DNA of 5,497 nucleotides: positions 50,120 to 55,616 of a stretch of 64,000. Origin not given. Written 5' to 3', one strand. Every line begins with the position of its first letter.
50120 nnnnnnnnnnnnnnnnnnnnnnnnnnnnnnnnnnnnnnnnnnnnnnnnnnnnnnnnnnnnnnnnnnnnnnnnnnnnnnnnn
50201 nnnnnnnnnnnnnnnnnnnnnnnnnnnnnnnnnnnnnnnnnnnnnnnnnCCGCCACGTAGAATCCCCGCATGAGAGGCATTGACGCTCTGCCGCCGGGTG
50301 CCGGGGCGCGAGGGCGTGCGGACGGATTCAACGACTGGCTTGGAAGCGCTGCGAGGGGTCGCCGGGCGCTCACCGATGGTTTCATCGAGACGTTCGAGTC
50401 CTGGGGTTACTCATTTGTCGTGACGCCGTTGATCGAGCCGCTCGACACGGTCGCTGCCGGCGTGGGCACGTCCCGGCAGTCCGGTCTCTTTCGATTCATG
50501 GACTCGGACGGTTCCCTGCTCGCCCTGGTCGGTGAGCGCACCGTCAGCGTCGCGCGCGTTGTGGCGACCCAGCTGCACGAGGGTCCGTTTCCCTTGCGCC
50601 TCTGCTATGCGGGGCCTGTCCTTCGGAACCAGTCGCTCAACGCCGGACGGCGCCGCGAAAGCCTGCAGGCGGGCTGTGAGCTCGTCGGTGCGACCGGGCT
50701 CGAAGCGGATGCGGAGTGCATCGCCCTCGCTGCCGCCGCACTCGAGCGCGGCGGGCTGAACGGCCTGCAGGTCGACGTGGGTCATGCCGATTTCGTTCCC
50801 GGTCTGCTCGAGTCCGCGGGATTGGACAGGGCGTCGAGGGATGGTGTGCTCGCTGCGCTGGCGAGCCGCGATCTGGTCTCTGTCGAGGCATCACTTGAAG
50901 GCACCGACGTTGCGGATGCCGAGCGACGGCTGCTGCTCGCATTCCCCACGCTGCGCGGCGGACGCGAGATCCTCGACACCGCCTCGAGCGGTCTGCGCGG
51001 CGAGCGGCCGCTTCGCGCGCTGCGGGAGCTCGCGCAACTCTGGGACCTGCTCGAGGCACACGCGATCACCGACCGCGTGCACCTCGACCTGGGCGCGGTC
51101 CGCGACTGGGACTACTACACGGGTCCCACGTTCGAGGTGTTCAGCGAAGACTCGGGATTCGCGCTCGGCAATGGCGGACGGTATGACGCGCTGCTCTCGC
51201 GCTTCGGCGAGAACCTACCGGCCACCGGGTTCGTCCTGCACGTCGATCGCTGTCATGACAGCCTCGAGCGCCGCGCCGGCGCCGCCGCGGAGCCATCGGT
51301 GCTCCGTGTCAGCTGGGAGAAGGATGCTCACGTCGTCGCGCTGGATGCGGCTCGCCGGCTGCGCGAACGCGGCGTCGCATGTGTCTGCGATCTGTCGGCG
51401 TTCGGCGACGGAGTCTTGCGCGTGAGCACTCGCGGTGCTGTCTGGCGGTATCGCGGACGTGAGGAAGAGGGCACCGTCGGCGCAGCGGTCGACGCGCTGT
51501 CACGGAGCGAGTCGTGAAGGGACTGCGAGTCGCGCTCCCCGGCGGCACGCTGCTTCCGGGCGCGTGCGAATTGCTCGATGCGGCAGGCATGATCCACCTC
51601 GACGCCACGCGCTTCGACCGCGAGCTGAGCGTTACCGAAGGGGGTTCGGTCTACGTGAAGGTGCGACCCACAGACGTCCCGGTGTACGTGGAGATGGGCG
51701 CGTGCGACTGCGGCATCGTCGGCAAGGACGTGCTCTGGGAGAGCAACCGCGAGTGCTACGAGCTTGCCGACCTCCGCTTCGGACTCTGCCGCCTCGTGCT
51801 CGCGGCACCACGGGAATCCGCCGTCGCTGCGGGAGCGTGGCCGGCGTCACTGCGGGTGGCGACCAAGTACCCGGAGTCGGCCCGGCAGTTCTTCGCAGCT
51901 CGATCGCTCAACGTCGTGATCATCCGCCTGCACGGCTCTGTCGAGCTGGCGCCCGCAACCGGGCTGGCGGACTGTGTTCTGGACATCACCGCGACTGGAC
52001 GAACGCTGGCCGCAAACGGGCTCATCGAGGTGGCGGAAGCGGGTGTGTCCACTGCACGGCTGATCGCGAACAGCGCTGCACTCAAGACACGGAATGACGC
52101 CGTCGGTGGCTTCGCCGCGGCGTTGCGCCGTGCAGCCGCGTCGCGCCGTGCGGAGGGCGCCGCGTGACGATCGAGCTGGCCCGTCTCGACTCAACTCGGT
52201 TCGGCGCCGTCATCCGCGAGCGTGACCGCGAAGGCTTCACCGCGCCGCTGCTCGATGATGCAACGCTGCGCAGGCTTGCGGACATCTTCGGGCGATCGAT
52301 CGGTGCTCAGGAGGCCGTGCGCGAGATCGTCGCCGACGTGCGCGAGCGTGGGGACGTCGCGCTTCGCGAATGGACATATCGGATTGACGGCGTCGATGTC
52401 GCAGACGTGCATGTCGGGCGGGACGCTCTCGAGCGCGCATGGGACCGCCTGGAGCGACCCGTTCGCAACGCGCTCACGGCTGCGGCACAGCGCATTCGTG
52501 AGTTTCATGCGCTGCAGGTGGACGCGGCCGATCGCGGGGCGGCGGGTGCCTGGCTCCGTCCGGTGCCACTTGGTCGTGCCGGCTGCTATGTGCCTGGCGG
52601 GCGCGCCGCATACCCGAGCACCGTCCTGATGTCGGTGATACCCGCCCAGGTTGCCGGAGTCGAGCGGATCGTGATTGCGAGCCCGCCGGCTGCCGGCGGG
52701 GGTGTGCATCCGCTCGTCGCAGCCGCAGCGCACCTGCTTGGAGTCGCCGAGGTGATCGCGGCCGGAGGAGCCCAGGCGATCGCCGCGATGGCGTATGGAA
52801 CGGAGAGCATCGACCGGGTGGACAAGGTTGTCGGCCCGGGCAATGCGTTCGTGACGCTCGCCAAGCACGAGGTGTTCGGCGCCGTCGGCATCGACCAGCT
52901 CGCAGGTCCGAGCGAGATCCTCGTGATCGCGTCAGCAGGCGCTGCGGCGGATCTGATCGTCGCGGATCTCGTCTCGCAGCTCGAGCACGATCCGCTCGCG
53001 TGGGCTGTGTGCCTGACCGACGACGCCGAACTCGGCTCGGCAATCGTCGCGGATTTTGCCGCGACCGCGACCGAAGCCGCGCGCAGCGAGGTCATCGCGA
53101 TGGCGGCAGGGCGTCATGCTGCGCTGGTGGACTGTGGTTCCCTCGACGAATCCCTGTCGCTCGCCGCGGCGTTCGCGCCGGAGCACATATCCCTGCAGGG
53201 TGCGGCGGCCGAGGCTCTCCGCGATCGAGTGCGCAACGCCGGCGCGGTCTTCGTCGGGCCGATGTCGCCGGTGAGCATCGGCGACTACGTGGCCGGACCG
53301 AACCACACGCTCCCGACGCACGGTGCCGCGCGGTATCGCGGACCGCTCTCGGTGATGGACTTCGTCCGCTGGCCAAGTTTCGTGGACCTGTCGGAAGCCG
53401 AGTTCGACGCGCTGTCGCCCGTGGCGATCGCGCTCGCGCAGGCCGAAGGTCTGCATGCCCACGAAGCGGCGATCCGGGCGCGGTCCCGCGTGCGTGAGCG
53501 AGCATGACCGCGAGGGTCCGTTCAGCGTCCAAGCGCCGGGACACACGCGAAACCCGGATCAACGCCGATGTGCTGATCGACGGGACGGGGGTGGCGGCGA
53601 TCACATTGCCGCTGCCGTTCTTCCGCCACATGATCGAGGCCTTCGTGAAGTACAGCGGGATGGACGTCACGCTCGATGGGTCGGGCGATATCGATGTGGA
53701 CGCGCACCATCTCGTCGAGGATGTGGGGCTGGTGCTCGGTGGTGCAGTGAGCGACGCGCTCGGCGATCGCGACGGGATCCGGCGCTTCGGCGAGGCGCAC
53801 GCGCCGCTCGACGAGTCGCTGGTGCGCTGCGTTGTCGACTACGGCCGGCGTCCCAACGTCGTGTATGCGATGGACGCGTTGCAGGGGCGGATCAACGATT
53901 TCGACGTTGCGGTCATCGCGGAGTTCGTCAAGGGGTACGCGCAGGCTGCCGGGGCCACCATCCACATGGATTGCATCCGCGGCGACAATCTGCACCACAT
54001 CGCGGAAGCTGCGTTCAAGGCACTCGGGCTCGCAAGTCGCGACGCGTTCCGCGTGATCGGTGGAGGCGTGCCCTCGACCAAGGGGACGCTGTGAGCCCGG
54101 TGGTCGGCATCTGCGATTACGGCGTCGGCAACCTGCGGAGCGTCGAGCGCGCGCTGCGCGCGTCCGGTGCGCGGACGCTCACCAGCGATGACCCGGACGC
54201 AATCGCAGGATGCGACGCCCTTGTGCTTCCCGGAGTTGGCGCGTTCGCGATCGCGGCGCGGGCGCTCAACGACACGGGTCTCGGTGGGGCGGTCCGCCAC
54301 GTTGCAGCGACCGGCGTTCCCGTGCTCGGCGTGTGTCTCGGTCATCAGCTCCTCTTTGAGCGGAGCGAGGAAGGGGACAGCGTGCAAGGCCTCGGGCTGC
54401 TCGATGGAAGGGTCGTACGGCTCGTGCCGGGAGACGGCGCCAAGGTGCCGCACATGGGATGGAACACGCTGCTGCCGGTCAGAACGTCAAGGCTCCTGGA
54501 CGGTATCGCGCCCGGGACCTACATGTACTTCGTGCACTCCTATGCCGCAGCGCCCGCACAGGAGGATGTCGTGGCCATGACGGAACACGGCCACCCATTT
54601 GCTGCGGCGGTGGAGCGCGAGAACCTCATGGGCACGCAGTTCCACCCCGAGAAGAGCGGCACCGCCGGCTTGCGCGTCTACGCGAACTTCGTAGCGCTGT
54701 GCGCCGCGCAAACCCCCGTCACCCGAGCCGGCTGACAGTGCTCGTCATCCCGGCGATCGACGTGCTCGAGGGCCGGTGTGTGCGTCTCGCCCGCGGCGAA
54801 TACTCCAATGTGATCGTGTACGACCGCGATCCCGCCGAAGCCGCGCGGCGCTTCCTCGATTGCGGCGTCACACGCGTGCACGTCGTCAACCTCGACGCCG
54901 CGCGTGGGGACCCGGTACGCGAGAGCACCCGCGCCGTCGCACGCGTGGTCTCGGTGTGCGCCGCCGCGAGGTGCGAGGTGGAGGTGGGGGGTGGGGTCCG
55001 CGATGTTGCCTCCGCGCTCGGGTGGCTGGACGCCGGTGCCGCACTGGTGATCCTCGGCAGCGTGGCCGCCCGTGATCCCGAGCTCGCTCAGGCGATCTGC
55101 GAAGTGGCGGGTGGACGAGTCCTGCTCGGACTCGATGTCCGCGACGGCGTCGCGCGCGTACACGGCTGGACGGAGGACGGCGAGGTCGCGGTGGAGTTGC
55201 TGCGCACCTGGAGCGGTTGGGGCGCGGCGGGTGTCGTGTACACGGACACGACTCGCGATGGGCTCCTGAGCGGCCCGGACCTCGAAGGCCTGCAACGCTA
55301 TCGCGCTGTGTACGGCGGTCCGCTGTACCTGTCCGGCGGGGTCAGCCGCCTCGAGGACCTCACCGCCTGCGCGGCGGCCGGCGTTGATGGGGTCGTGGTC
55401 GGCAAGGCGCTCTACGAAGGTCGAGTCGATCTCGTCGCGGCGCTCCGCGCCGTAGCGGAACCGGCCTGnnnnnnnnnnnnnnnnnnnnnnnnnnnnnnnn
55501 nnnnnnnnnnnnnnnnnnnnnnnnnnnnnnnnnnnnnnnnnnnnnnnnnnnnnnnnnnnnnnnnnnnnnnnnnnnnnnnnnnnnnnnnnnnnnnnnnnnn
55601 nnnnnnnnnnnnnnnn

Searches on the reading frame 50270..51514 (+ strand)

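Call 73: search_protein_families(library=pfam, proteins=[window:50270-51514:+], max_evalue=0.00001)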
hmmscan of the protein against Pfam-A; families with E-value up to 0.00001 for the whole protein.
window:50270-51514:+ (415 aa): 1 family
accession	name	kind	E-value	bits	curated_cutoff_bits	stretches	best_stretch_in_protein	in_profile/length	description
PF13393.11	tRNA-synt_His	-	9e-81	271.9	25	1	19-327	1-307/308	Histidyl-tRNA synthetase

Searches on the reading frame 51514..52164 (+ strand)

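Call 73: search_protein_families(library=pfam, proteins=[window:51514-52164:+], max_evalue=0.00001)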
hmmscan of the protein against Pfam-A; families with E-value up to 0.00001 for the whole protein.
window:51514-52164:+ (217 aa): 1 family
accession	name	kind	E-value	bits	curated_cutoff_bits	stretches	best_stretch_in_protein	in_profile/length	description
PF01634.23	HisG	-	2.6e-49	167.6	25.5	1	51-204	1-156/158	ATP phosphoribosyltransferase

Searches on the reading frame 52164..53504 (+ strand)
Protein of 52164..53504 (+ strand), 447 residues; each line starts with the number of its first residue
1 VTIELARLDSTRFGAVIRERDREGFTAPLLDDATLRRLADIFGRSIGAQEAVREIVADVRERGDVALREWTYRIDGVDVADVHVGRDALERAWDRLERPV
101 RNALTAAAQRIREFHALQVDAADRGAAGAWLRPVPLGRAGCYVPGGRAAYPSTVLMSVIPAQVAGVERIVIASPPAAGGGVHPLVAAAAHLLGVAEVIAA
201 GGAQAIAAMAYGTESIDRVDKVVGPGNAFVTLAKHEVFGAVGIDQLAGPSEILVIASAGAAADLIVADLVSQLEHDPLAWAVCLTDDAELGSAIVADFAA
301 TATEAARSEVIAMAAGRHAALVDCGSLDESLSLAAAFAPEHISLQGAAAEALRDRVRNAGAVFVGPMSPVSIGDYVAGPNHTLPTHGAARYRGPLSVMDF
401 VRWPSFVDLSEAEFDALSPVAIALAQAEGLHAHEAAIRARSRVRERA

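Call 73: search_protein_families(library=pfam, proteins=[window:52164-53504:+], max_evalue=0.00001)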
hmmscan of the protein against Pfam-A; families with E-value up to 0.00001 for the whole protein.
window:52164-53504:+ (447 aa): 1 family
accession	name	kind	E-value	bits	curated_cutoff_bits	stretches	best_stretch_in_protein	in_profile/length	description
PF00815.25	Histidinol_dh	-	1.3e-137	459.6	27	1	48-440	11-410/411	Histidinol dehydrogenase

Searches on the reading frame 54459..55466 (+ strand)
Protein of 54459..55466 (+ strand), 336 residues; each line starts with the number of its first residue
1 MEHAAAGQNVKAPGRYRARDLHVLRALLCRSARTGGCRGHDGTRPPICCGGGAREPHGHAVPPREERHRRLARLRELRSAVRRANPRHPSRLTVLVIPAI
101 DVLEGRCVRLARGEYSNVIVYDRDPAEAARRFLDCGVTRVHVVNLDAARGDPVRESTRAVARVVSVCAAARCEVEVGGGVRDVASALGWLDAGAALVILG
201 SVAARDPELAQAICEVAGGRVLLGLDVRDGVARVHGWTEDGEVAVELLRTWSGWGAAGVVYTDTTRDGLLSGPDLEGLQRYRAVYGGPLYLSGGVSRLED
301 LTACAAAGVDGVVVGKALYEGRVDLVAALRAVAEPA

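Call 73: search_protein_families(library=pfam, proteins=[window:54459-55466:+], max_evalue=0.00001)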
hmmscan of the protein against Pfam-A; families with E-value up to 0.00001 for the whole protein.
window:54459-55466:+ (336 aa): 1 family
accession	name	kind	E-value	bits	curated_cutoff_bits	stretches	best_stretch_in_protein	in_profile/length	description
PF00977.27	His_biosynth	-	3.4e-57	193.9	23.6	1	96-323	2-227/228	Histidine biosynthesis protein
